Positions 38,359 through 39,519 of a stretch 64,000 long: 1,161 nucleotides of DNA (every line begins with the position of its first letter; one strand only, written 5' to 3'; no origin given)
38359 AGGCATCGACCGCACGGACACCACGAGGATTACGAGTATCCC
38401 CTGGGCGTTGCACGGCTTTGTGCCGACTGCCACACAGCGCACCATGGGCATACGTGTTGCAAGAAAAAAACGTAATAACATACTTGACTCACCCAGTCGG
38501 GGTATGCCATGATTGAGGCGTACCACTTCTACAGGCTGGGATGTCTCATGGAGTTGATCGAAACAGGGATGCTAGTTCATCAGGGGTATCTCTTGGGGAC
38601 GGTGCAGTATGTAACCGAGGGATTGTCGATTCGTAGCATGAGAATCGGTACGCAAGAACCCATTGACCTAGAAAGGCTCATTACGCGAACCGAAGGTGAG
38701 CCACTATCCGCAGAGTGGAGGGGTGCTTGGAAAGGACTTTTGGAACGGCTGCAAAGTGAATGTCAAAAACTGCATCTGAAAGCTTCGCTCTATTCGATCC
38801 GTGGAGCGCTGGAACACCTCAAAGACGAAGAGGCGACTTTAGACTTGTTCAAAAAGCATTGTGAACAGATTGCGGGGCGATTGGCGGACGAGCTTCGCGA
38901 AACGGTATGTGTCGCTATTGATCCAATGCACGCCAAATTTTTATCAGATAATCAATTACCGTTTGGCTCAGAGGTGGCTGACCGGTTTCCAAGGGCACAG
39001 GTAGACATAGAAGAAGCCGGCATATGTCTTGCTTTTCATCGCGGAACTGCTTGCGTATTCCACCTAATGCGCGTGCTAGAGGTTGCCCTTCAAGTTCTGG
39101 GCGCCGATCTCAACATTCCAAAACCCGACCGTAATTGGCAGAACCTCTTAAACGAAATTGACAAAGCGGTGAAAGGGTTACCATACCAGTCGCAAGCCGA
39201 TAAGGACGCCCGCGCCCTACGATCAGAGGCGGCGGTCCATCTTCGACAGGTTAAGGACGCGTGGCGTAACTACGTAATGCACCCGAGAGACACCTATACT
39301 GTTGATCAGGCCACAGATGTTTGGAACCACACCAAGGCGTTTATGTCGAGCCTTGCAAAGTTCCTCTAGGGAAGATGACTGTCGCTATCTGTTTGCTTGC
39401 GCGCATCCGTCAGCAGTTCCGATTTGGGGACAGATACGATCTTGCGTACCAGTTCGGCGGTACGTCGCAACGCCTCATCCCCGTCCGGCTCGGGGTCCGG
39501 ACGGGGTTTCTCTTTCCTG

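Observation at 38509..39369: Orphan HEPN-like 286-aa protein: candidate single-gene abortive-infection RNase or new toxin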

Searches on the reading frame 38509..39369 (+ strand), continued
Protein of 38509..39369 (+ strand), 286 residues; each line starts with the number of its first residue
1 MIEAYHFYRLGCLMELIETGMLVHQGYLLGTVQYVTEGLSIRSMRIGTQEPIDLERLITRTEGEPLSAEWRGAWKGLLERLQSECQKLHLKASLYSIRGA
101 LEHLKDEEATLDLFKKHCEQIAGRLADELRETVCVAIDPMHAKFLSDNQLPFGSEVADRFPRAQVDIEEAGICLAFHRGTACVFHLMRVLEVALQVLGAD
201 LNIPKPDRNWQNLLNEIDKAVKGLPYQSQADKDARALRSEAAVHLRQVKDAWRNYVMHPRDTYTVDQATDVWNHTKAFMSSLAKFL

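Call 54: get_annotated_region(hit=H1, flank=4000)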
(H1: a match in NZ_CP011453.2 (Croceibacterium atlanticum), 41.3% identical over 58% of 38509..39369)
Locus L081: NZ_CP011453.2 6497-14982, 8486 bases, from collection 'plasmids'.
description: Croceibacterium atlanticum strain 26DY36 plasmid unnamed, complete sequence
organism: Croceibacterium atlanticum (NCBI taxid 1267766)
taxonomy: Bacteria; Pseudomonadota; Alphaproteobacteria; Sphingomonadales; Erythrobacteraceae; Croceibacterium; Croceibacterium atlanticum
host: -; source: cell culture,North Atlantic Rise deep-sea sediment; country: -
typing (MOB-suite, as given by PLSDB): non-mobilizable; replicon rep_cluster_545
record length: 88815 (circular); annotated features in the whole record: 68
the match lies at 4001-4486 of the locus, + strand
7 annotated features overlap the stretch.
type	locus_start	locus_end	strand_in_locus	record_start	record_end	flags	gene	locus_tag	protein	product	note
CDS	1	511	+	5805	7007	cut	-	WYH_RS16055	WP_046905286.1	AAA family ATPase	-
CDS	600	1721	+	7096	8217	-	-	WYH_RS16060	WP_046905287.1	ParB/RepB/Spo0J family partition protein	GO:0007059 - chromosome segregation [Evidence IEA]; GO:0000910 - cytokinesis [Evidence IEA]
CDS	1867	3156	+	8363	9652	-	-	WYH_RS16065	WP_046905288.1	replication initiator protein A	-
CDS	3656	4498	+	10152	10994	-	-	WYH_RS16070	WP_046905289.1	hypothetical protein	-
CDS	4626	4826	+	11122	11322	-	-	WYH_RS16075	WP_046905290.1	hypothetical protein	-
CDS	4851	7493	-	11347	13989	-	-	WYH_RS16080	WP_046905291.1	ATP-binding protein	GO:0006302 - double-strand break repair [Evidence IEA]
CDS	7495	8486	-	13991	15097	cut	-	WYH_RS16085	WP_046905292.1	DNA repair exonuclease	-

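Call 55: get_annotated_region(hit=H2, flank=4000)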
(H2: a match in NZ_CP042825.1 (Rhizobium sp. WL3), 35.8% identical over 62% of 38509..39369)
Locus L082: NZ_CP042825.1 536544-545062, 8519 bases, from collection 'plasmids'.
description: Rhizobium sp. WL3 plasmid unnamed2, complete sequence
organism: Rhizobium sp. WL3 (NCBI taxid 2603277)
taxonomy: Bacteria; Pseudomonadota; Alphaproteobacteria; Hyphomicrobiales; Rhizobiaceae; Rhizobium; Rhizobium sp. WL3
host: -; source: Wheat,phyllosphere swab,leaves; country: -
typing (MOB-suite, as given by PLSDB): non-mobilizable
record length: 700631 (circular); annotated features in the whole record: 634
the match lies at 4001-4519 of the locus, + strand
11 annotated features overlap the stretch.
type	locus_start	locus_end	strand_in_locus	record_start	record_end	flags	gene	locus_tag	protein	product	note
CDS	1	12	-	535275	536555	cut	-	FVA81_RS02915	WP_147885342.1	FAD-binding oxidoreductase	-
CDS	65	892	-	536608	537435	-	-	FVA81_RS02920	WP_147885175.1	transporter substrate-binding domain-containing protein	-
CDS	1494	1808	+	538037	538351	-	-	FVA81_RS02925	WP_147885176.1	helix-turn-helix domain-containing protein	-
CDS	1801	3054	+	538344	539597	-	-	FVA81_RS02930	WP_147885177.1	HipA domain-containing protein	-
CDS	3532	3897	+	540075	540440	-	-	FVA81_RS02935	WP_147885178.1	hypothetical protein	-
CDS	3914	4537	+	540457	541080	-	-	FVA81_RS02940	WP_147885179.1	hypothetical protein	-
CDS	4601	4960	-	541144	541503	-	-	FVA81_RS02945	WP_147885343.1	type II toxin-antitoxin system VapC family toxin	-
CDS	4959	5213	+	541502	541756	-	-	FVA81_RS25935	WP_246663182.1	hypothetical protein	-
CDS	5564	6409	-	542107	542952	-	-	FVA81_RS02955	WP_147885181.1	hypothetical protein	-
CDS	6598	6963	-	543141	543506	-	-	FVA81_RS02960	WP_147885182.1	response regulator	GO:0000160 - phosphorelay signal transduction system [Evidence IEA]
CDS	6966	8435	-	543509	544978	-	-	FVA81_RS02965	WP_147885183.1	PAS domain-containing protein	-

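Call 56: get_annotated_region(hit=H3, flank=4000)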
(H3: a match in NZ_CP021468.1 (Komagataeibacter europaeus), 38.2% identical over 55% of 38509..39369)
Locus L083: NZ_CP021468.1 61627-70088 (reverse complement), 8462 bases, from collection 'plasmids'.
description: Komagataeibacter europaeus strain SRCM101446 plasmid pKE1446-1
organism: Komagataeibacter europaeus (NCBI taxid 33995)
taxonomy: Bacteria; Pseudomonadota; Alphaproteobacteria; Rhodospirillales; Acetobacteraceae; Komagataeibacter; Komagataeibacter europaeus
host: -; source: cell culture,food; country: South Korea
typing (MOB-suite, as given by PLSDB): conjugative; relaxase MOBF,MOBP; mating-pair formation MPF_I
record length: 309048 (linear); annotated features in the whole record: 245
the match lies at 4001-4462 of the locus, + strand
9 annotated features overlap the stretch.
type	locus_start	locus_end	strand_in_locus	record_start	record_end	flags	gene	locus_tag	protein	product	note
CDS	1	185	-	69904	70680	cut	-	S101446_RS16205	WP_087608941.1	damage-inducible protein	-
CDS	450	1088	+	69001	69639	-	-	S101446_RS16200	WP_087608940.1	SOS response-associated peptidase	GO:0018142 - obsolete protein-DNA covalent cross-linking [Evidence IEA]; GO:0009432 - SOS response [Evidence IEA]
CDS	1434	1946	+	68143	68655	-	-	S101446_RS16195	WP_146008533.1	hypothetical protein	-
CDS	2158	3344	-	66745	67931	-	-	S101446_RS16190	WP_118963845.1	IS3 family transposase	-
CDS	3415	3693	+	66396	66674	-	-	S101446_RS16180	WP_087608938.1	hypothetical protein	-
CDS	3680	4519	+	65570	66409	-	-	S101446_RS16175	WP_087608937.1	hypothetical protein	-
CDS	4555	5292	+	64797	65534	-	-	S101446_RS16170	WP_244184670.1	HNH endonuclease signature motif containing protein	-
CDS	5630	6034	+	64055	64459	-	-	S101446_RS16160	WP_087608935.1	transposase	GO:0006313 - DNA transposition [Evidence IEA]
CDS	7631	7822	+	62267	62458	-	-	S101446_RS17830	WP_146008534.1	hypothetical protein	-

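Call 57: get_annotated_region(hit=H4, flank=4000)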
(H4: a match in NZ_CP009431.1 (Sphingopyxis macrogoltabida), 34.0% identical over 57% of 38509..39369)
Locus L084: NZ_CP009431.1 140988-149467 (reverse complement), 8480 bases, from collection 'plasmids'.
description: Sphingopyxis macrogoltabida strain 203 plasmid unnamed, complete sequence
organism: Sphingopyxis macrogoltabida (NCBI taxid 33050)
taxonomy: Bacteria; Pseudomonadota; Alphaproteobacteria; Sphingomonadales; Sphingomonadaceae; Sphingopyxis; Sphingopyxis macrogoltabida
host: -; source: soil; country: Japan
typing (MOB-suite, as given by PLSDB): mobilizable; replicon rep_cluster_2256; relaxase MOBF
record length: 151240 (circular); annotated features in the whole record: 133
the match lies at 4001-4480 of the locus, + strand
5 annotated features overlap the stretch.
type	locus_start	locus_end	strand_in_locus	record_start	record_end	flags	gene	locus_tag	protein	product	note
CDS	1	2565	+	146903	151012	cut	-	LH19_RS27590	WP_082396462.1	strawberry notch family protein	-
CDS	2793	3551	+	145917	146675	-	-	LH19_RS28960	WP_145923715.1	hypothetical protein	-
CDS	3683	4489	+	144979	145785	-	-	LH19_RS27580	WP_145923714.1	hypothetical protein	-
CDS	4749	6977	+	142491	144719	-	-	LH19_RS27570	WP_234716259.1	AAA family ATPase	-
CDS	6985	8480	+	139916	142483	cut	-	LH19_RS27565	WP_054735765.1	hypothetical protein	-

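Call 60: search_protein_families(library=pfam, alignment_id=A2, max_evalue=0.00001)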
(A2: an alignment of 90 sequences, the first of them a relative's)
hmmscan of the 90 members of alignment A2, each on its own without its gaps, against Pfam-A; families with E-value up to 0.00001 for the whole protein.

A. member 1, L004:3721-5379:+ (552 aa): 2 families
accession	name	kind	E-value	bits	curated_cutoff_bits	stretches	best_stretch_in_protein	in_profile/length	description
PF01676.23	Metalloenzyme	-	9.8e-81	271.4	24.3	1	23-536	2-251/252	Metalloenzyme superfamily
PF06415.18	iPGM_N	-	3.3e-80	269.1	27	1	100-334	1-217/217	BPG-independent PGAM N-terminus (iPGM_N)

B. families by the number of members that match (of 90 scanned): 83 families (the first 25 are shown)
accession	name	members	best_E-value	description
PF00072.30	Response_reg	2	8.1e-31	Response regulator receiver domain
PF00753.33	Lactamase_B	2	4.5e-22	Metallo-beta-lactamase superfamily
PF00486.34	Trans_reg_C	2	4.9e-22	Transcriptional regulatory protein, C terminal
PF13428.12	TPR_14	2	9.8e-19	Tetratricopeptide repeat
PF14559.12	TPR_19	2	5.4e-18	Tetratricopeptide repeat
PF02384.22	N6_Mtase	2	5.5e-15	N-6 DNA Methylase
PF13424.12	TPR_12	2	1.1e-13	Tetratricopeptide repeat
PF08811.16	DUF1800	1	9.1e-144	Protein of unknown function (DUF1800)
PF01019.26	G_glu_transpept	1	6.1e-129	Gamma-glutamyltranspeptidase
PF00749.27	tRNA-synt_1c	1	1.6e-97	tRNA synthetases class I (E and Q), catalytic domain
PF00118.29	Cpn60_TCP1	1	2.6e-84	TCP-1/cpn60 chaperonin family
PF12811.12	BaxI_1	1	2.2e-81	Bax inhibitor 1 like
PF01676.23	Metalloenzyme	1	9.8e-81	Metalloenzyme superfamily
PF06415.18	iPGM_N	1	3.3e-80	BPG-independent PGAM N-terminus (iPGM_N)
PF00158.32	Sigma54_activat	1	8.1e-71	Sigma-54 interaction domain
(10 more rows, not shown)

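Call 85: search_protein_families(library=pfam, proteins=[L081:3656-4498:+, L082:3914-4537:+, L083:3680-4519:+, L084:3683-4489:+], max_evalue=1)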
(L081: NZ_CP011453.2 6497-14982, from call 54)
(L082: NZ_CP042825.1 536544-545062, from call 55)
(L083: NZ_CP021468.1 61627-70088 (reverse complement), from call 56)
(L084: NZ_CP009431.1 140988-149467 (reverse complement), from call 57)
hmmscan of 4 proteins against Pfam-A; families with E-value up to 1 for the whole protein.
L081:3656-4498:+ (280 aa): 1 family
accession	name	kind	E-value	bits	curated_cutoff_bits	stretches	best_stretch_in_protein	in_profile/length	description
PF05168.19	HEPN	-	0.013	16.1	22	1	158-229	7-70/117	HEPN domain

L082:3914-4537:+ (207 aa): 0 families

L083:3680-4519:+ (279 aa): 0 families

L084:3683-4489:+ (268 aa): 0 families

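Call 89: fold_search(model_id=the predicted structure, library=viral)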
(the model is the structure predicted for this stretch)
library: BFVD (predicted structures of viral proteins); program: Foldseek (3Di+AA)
matches with E <= 10: 90; with E <= 0.001: 0
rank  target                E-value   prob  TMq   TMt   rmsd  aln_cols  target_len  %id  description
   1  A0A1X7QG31            7.5e-02  0.23  0.18  0.18  23.0       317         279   11  (no name in the UniProt tables at hand)
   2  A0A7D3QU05            4.3e-01  0.57  0.28  0.18  19.4       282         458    6  DnaJ chaperone protein [Fadolivirus FV1/VV64]
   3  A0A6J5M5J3            5.8e-01  0.09  0.15  0.10  16.5       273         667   15  Uncharacterized protein [uncultured Caudovirales phage]
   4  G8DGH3                8.5e-01  0.05  0.13  0.12  25.0       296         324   10  (no name in the UniProt tables at hand)
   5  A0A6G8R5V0            1.2e+00  0.07  0.19  0.08  20.7       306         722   12  Lysozyme [Synechococcus phage S-N03]
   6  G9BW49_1              1.5e+00  0.06  0.15  0.06  20.9       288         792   12  (no name in the UniProt tables at hand)
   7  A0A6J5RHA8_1          1.7e+00  0.03  0.12  0.06  23.4       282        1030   13  2'-5' RNA ligase superfamily [uncultured Caudovirales phage]
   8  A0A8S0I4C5            1.9e+00  0.06  0.14  0.09  26.9       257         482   10  (no name in the UniProt tables at hand)
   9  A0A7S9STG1            2.0e+00  0.47  0.18  0.26  11.3        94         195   12  Uncharacterized protein [Virus NIOZ-UU157]
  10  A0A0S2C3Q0            2.5e+00  0.05  0.13  0.13  21.5       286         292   10  Putative ORF3 protein [Human plasma-associated gemycircularvirus]
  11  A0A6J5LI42            2.6e+00  0.04  0.15  0.14  26.8       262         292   12  Uncharacterized protein [uncultured Caudovirales phage]
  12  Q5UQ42                2.6e+00  0.02  0.13  0.10  21.2       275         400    7  Uncharacterized protein R392 [Acanthamoeba polyphaga mimivirus]
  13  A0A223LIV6            2.9e+00  0.07  0.20  0.17  16.4       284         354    9  Uncharacterized protein [Erwinia phage vB_EamM_Joad]
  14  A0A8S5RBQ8            3.0e+00  0.33  0.23  0.48   6.8       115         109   12  Uncharacterized protein [virus sp. ctmTa7]
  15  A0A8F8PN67            3.2e+00  0.04  0.13  0.10  18.1       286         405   12  Transmembrane protein [Clandestinovirus]
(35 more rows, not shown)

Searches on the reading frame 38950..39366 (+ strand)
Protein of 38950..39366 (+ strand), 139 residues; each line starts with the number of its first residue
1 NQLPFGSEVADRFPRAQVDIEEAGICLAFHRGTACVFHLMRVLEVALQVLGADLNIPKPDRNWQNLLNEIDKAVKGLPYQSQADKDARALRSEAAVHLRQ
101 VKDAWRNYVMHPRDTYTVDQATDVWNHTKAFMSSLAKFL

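Call 66: search_solved_structures(query=A3, max_evalue=10, show_alignments=2)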
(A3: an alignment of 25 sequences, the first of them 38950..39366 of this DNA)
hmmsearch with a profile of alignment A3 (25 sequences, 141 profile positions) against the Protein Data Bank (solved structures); distinct sequences matched with E-value up to 10: 8.
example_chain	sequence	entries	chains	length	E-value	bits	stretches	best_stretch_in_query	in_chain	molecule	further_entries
6cfz_C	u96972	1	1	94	0.3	14.1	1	31-84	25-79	Dad2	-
5uj7_C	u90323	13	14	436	0.37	13.8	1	14-102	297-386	Origin recognition complex subunit 4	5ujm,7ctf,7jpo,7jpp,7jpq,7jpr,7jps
7cte_D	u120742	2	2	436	0.39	13.8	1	14-102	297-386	Origin recognition complex subunit 4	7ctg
1tjl_A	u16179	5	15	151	0.47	13.5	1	83-110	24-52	DnaK suppressor protein | RNA polymerase-binding transcription factor DksA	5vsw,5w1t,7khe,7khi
6z1p_Ak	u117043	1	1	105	0.99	12.4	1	59-113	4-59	Ribosomal protein L7/L12 carboxy-terminal domain protein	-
4v1a_v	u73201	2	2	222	1.3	12.1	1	55-110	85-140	MITORIBOSOMAL PROTEIN ML64, MRPL59, CRIF1 | MITORIBOSOMAL PROTEIN ML64, MRPL59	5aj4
1xaw_A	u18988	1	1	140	1.9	11.5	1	59-103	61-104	Occludin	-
6gaw_Bv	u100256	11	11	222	3.1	10.9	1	55-119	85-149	mL64 | 'Mitochondrial ribosomal protein L59 | Uncharacterized protein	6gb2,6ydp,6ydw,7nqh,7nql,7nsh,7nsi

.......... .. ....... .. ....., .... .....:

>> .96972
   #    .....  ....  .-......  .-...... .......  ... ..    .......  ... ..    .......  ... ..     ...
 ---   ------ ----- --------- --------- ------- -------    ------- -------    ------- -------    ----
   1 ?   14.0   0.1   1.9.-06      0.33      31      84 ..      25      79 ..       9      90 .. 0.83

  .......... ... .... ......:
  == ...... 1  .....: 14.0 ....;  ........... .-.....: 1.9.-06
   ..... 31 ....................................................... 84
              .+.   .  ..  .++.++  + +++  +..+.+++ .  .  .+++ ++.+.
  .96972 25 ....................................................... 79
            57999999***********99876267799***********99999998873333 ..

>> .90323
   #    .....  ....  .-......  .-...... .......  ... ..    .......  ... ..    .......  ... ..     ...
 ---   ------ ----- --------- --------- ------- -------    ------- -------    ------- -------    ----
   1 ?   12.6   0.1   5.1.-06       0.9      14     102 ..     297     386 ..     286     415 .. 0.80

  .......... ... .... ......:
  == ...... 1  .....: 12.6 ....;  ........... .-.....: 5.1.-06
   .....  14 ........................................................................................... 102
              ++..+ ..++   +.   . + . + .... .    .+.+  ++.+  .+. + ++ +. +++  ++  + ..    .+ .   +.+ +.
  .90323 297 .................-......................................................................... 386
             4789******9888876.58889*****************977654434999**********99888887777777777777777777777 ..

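Call 72: predict_structure(alignment_id=A3)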
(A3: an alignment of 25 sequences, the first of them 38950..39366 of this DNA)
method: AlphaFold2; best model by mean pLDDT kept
length: 139 residues; sequences in the alignment: 25
mean_pLDDT: 94.0   pTM: 0.88
mean pLDDT of the five models: 94.0, 93.9, 93.8, 93.6, 92.6
residues with pLDDT >= 90: 121; 70-90: 12; 50-70: 6; < 50: 0
segments of 3 or more residues with pLDDT < 50: none
pLDDT, mean of each block of 10 residues (from residue 1): 94 98 98 96 97 88 93 98 98 97 83 82 98 98
secondary structure, 60 per line:
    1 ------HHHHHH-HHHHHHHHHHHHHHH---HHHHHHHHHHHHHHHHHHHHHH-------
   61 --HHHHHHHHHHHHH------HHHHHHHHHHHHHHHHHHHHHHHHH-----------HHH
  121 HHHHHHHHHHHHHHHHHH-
elements in order: H7-12 H14-28 H32-53 H63-75 H82-106 H118-138

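Call 77: fold_search(model_id=the predicted structure, library=pdb)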
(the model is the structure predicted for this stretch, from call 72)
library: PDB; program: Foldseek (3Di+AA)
matches with E <= 10: 216; with E <= 0.001: 0
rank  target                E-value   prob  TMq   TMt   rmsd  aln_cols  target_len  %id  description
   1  1wol                  7.7e-02  0.99  0.50  0.56   5.8       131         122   18  Crystal Structure of ST0689, an archaeal HEPN homologue (released 2005-11-22)
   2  2hsb                  1.1e-01  0.99  0.51  0.56   6.8       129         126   15  Crystal structure of a hepn domain containing protein (af_0298) from archaeoglobus fulgidus at 1.95 A resolution (released 2006-08-15)
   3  3o10_C                1.1e-01  0.99  0.55  0.57   5.4       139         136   16  Crystal structure of the HEPN domain from human sacsin (released 2011-03-30)
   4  1ufb_A                1.8e-01  0.98  0.55  0.59   5.6       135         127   18  Crystal structure of TT1696 from Thermus thermophilus HB8 (released 2003-11-28)
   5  3o10_A                1.9e-01  0.97  0.54  0.54   7.6       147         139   16  Crystal structure of the HEPN domain from human sacsin (released 2011-03-30)
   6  9min_I                2.9e-01  0.72  0.38  0.40   7.4       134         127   13  Structure of a designed minibinder to NYESO1-A*02:01 (released 2025-08-06)
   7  3o10_D                3.4e-01  0.89  0.51  0.52   8.0       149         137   15  Crystal structure of the HEPN domain from human sacsin (released 2011-03-30)
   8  9min_D                3.4e-01  0.80  0.43  0.46   5.5       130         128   15  Structure of a designed minibinder to NYESO1-A*02:01 (released 2025-08-06)
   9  4nqf_B                3.8e-01  0.82  0.47  0.44  10.3       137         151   16  Crystal structure of HEPN domain protein (released 2014-03-26)
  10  2oer_A                6.2e-01  0.21  0.31  0.25  13.2       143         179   13  Probable Transcriptional Regulator from Pseudomonas aeruginosa (released 2007-01-30)
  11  4nqf_A                6.9e-01  0.66  0.48  0.46  10.2       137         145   17  Crystal structure of HEPN domain protein (released 2014-03-26)
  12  7jro_c                7.3e-01  0.35  0.35  0.23  10.7       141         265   11  Plant Mitochondrial complex IV from Vigna radiata (released 2021-01-20)
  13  2e87                  7.6e-01  0.33  0.40  0.19  12.4       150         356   13  Crystal structure of hypothetical GTP-binding protein PH1320 from Pyrococcus horikoshii OT3, in complex with GDP (released 2007-07-24)
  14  8ugh_4C               8.1e-01  0.12  0.22  0.16  12.9       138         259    8  In-situ structure of typeA supercomplex with lipids in respiratory chain (composite) (released 2024-06-19)
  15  8xdj_C                9.0e-01  0.41  0.40  0.42   8.1       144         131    7  Crystal structure of AMPylated HEPN toxin (released 2024-12-18)
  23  8xeh_D                1.3e+00  0.35  0.41  0.45   7.7       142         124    7  Crystal structure of HEPN-MNT complex (released 2024-12-18)
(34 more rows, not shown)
